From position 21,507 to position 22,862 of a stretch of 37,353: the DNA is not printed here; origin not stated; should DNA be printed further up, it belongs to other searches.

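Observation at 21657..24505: ABC-type ATPase plus long HNH/zinc-finger protein, translationally coupled to each other and joined to the 3' end of a type I R-M operon: candidate undescribed R-M-coupled (Septu-like) defence module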

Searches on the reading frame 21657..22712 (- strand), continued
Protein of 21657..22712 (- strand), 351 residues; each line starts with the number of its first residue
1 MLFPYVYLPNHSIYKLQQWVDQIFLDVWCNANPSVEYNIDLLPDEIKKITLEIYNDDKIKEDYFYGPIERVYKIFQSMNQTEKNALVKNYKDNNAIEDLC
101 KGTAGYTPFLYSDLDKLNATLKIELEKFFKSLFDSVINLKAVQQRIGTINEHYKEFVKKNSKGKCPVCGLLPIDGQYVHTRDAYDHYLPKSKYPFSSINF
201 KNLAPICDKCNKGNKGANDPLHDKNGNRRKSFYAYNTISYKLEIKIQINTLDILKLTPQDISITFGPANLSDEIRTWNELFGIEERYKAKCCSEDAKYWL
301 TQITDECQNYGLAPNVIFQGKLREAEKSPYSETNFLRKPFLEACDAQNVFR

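Call 66: search_protein_families(library=pfam, proteins=[L001:4056-5432:+, L020:3603-5000:+, L014:5977-7344:+, L065:4051-4908:+, L055:3569-4462:+, L059:5450-6586:+, L009:5883-6692:+, L050:3900-4745:+], max_evalue=0.01)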
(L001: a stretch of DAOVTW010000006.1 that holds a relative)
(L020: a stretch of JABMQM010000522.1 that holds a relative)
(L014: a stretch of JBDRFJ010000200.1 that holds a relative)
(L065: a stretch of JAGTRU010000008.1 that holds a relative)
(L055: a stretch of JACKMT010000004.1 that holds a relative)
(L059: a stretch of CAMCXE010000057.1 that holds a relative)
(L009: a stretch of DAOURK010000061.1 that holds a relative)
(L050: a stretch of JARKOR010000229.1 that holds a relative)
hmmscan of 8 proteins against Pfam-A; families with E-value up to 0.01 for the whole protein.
L001:4056-5432:+ (458 aa): 7 families
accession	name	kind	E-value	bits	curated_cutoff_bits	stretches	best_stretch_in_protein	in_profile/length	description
PF13749.12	HATPase_c_4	-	2.4e-21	75.9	26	1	285-363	1-82/89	Putative ATP-dependent DNA helicase recG C-terminal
PF04326.19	SLFN_AlbA_2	-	4.6e-16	59.9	25.3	1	14-117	1-118/118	Schlafen, AlbA_2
PF01047.28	MarR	-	0.00013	22.2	24.6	1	396-445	1-50/59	MarR family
PF25212.1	HVO_A0114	-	0.00013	22.1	27.6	1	392-447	16-71/84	HVO_A0114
PF13412.12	HTH_24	-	0.00034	20.6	21.9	1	403-443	8-48/48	Winged helix-turn-helix DNA-binding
PF12802.13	MarR_2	-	0.0022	18.5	27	1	402-449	9-57/61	MarR family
PF01978.25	TrmB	-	0.0022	18.2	25.6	1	409-449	19-59/68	Sugar-specific transcriptional regulator TrmB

L020:3603-5000:+ (465 aa): 9 families
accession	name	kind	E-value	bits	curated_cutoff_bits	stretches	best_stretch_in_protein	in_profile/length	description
PF04326.19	SLFN_AlbA_2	-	6.2e-22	78.8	25.3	1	19-125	1-118/118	Schlafen, AlbA_2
PF13749.12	HATPase_c_4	-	1.1e-21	77.1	26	1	294-372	1-82/89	Putative ATP-dependent DNA helicase recG C-terminal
PF13412.12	HTH_24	-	2.3e-10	40.3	21.9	1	404-449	3-48/48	Winged helix-turn-helix DNA-binding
PF12802.13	MarR_2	-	5.1e-05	23.8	27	1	407-458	8-60/61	MarR family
PF13338.12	AbiEi_4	-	7.3e-05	23.2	25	1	409-453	3-43/49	Transcriptional regulator, AbiEi antitoxin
PF01022.26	HTH_5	-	0.00034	20.9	22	1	404-449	2-46/47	Bacterial regulatory protein, arsR family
PF12840.13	HTH_20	-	0.00065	20.1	27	1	404-450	4-50/51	Helix-turn-helix domain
PF01047.28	MarR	-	0.00074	19.8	24.6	1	406-450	5-49/59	MarR family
PF13545.12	HTH_Crp_2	-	0.0025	18.2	27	1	418-450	22-55/70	Crp-like helix-turn-helix domain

L014:5977-7344:+ (455 aa): 7 families
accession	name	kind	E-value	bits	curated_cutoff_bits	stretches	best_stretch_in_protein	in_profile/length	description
PF13749.12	HATPase_c_4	-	2.1e-23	82.6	26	1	286-370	1-89/89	Putative ATP-dependent DNA helicase recG C-terminal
PF04326.19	SLFN_AlbA_2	-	8e-20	72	25.3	1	14-117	1-117/118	Schlafen, AlbA_2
PF08279.18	HTH_11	-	8.1e-07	29.3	25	1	400-438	4-43/55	HTH domain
PF13412.12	HTH_24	-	1.8e-05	24.7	21.9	1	400-440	7-47/48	Winged helix-turn-helix DNA-binding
PF09756.15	DDRGK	-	0.0006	20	27.8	1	383-441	87-144/188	DDRGK domain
PF13404.12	HTH_AsnC-type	-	0.0028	17.9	27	1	400-435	7-42/42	AsnC-type helix-turn-helix domain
PF13338.12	AbiEi_4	-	0.0031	18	25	1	402-445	4-43/49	Transcriptional regulator, AbiEi antitoxin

L065:4051-4908:+ (285 aa): 1 family
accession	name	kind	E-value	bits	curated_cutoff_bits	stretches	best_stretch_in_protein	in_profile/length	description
PF02498.22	Bro-N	-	1.1e-10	42.4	25.6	1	20-106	4-83/96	BRO family, N-terminal domain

L055:3569-4462:+ (297 aa): 1 family
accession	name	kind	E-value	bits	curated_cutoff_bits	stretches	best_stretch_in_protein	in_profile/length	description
PF02498.22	Bro-N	-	2.5e-10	41.3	25.6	1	32-116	7-83/96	BRO family, N-terminal domain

L059:5450-6586:+ (378 aa): 2 families
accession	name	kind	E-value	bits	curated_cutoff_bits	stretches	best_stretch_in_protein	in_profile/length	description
PF06250.17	YhcG_C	-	1.9e-53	180.9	32.5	1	204-355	2-153/157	YhcG PDDEXK nuclease domain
PF17761.7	DUF1016_N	-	7.8e-42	143.1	32.8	1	19-177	2-137/137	DUF1016 N-terminal domain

L009:5883-6692:+ (269 aa): 1 family
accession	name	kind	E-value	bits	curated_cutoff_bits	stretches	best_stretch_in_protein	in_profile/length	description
PF04383.19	KilA-N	-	3.7e-22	78.6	23.8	1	9-135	6-106/107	KilA-N domain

L050:3900-4745:+ (281 aa): 1 family
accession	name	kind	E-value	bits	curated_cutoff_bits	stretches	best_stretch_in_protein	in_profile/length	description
PF04383.19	KilA-N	-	2.7e-24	85.5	23.8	1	19-148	4-106/107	KilA-N domain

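Call 68: find_related_loci(query=A1, collection=viral_contigs, flank=10000)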
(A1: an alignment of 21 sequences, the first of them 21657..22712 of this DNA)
Query A1 (351 aa) in viral_contigs; peptide patterns used: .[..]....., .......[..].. (x = any residue, [..] = any of these).
24 stretches matched a pattern; 1 encode a relative of the query (tblastn E <= 1e-3); 1 distinct loci.
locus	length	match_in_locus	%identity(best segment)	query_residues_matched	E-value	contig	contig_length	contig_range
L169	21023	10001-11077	37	1-351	1e-83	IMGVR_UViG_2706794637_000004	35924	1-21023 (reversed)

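Call 93: search_protein_representatives(alignment_id=A1)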
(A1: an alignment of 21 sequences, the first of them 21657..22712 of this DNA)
Query: 21 sequences, 354 profile positions. Proteins with E-value up to 0.001 (for the whole library): 3117; up to 1e-10: 849; up to 1e-30: 330. The best 150 are listed.
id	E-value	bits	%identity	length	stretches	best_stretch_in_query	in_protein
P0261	6.4e-157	539.0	-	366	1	1-353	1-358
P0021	7.3e-154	528.9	-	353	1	1-353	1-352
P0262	1.3e-148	511.7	-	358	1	2-353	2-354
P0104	5.8e-144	496.4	-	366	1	1-353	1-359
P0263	6.2e-133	460.1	-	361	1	1-352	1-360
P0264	1.0e-128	446.2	-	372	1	1-353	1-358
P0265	2.6e-127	441.6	-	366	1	1-352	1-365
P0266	8.4e-126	436.6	-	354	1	1-353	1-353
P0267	1.9e-125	435.4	-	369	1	1-353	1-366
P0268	6.8e-123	427.1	-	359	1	1-353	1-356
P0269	6.4e-120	417.3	-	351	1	1-353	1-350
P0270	1.6e-119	415.9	-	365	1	1-353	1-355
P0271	4.2e-116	404.7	-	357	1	1-353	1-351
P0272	9.7e-115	400.3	-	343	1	1-271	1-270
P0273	1.8e-114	399.4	-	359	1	1-353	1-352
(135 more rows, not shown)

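Call 95: find_encoding_contigs(protein=P0001, flank=8000, max_places=2)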
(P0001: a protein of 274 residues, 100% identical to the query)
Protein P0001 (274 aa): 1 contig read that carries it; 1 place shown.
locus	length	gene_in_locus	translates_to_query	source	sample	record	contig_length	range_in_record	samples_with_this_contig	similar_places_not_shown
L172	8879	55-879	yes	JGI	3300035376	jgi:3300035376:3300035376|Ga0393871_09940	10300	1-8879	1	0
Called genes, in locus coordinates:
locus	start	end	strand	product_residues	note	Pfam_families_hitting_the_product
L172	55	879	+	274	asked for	-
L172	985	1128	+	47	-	-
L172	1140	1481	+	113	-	PF00085:Thioredoxin, PF13098:Thioredoxin_2 (weak)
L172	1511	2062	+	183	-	PF02525:Flavodoxin_2, PF03358:FMN_red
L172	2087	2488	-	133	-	PF03091:CutA1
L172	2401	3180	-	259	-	PF22435:MRM3-like_sub_bind, PF08032:SpoU_sub_bind (weak), PF00588:SpoU_methylase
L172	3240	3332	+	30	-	-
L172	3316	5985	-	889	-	PF00690:Cation_ATPase_N, PF00122:E1-E2_ATPase, PF13246:Cation_ATPase, PF00702:Hydrolase, PF00689:Cation_ATPase_C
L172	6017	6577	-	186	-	-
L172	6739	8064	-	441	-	PF01266:DAO (faint), PF03486:HI0933_like (faint), PF07992:Pyr_redox_2, PF13738:Pyr_redox_3, PF00070:Pyr_redox, PF02852:Pyr_redox_dim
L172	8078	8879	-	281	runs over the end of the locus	PF01790:LGT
